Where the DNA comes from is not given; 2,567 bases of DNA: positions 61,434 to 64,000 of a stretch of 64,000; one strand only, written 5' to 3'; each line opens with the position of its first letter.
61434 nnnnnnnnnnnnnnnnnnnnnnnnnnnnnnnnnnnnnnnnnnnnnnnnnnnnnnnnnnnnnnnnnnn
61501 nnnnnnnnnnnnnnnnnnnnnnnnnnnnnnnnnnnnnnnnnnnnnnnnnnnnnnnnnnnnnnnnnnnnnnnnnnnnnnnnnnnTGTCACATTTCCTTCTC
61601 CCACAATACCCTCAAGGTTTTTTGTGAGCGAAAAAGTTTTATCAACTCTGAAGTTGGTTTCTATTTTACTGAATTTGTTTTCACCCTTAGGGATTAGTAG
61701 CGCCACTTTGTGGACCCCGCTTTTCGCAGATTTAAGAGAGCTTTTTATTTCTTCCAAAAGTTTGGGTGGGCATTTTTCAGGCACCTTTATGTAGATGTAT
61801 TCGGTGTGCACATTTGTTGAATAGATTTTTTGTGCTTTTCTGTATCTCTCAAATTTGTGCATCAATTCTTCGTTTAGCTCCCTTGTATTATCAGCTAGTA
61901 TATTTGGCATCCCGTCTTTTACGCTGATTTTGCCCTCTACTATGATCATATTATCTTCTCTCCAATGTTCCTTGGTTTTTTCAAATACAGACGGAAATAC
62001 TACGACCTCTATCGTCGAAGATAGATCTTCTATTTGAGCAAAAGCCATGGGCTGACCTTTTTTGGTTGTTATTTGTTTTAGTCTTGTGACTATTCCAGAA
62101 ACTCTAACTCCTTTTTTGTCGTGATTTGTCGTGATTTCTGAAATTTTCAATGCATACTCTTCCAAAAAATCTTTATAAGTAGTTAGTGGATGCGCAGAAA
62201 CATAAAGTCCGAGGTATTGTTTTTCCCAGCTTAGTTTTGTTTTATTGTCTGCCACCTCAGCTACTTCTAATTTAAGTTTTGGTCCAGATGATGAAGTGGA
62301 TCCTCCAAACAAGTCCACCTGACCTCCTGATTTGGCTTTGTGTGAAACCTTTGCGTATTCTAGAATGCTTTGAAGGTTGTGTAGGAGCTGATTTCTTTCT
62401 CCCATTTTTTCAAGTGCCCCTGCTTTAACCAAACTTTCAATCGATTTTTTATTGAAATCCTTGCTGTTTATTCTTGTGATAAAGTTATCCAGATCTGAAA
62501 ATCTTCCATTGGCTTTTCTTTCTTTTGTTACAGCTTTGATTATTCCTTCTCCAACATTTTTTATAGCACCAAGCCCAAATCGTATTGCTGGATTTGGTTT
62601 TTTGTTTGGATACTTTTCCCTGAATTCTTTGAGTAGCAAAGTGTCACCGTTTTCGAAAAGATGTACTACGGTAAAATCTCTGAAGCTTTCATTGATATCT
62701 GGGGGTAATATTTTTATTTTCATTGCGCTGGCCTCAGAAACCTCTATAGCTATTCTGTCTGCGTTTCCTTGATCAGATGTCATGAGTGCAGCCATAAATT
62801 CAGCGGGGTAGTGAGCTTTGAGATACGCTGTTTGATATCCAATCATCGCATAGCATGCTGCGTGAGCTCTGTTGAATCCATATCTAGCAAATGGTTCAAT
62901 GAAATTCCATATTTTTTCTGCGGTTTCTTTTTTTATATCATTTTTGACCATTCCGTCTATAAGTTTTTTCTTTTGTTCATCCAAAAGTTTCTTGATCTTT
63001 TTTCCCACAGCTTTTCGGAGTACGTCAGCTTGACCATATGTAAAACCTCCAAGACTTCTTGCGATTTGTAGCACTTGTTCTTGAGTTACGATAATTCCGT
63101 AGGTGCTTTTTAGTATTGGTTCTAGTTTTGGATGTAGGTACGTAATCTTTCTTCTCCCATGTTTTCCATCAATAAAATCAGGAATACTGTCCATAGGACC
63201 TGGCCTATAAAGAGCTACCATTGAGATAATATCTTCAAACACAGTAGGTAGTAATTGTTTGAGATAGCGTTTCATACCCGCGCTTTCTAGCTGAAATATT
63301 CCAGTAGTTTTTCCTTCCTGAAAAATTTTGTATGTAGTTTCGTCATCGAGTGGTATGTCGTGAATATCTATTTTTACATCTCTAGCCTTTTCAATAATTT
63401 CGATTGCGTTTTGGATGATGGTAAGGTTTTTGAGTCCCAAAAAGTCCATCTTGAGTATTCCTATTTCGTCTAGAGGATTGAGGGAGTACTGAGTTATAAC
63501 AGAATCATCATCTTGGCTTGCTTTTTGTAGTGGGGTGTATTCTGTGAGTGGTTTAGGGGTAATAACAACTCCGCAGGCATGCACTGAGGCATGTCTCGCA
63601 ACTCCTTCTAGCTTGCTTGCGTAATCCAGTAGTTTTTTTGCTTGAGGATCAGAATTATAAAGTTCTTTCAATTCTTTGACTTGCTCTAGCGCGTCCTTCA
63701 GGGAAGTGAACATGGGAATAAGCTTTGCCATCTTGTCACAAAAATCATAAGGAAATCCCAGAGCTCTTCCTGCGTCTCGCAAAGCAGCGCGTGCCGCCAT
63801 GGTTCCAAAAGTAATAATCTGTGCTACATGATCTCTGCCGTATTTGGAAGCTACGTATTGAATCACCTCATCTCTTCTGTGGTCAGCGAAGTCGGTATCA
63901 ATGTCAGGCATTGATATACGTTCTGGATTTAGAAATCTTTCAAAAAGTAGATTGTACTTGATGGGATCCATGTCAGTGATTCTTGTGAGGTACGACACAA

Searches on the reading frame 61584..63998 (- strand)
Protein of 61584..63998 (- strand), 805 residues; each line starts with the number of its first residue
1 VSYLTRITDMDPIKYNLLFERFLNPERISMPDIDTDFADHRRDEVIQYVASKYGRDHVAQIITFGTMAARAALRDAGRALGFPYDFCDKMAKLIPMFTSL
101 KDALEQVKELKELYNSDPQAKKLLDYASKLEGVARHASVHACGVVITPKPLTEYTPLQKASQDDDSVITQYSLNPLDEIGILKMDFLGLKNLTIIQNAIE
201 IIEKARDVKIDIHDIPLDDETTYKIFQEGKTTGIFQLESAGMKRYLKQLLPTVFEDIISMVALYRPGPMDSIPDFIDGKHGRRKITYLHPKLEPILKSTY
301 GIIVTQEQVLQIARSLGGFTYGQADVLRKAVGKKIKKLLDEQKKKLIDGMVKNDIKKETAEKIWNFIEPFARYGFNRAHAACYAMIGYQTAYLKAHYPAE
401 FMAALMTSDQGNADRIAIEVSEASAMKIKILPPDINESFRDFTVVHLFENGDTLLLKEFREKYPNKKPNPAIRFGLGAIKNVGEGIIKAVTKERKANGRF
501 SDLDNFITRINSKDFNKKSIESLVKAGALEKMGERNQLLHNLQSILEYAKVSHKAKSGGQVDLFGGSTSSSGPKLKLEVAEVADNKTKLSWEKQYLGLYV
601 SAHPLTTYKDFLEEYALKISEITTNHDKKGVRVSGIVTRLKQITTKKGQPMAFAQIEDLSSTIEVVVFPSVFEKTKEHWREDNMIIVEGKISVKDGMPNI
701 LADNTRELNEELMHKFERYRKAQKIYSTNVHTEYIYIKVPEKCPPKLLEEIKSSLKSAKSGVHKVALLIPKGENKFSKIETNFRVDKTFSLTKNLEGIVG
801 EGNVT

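Call 76: search_protein_families(library=pfam, proteins=[window:61584-63998:-], max_evalue=0.001)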
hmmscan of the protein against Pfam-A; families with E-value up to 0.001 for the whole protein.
window:61584-63998:- (805 aa): 4 families
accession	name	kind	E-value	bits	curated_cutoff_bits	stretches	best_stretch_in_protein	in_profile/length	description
PF07733.18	DNA_pol3_alpha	-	4.6e-74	249.8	23.9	1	2-188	73-260/260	Bacterial DNA polymerase III alpha NTPase domain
PF17657.6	DNA_pol3_finger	-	1.6e-63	213.4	22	1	191-353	1-165/166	Bacterial DNA polymerase III alpha subunit finger domain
PF14579.12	HHH_6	-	1.4e-26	92.9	25.6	1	427-537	1-89/90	Helix-hairpin-helix motif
PF01336.31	tRNA_anti-codon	-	4.1e-12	46.3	27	1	631-704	1-71/75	OB-fold nucleic acid binding domain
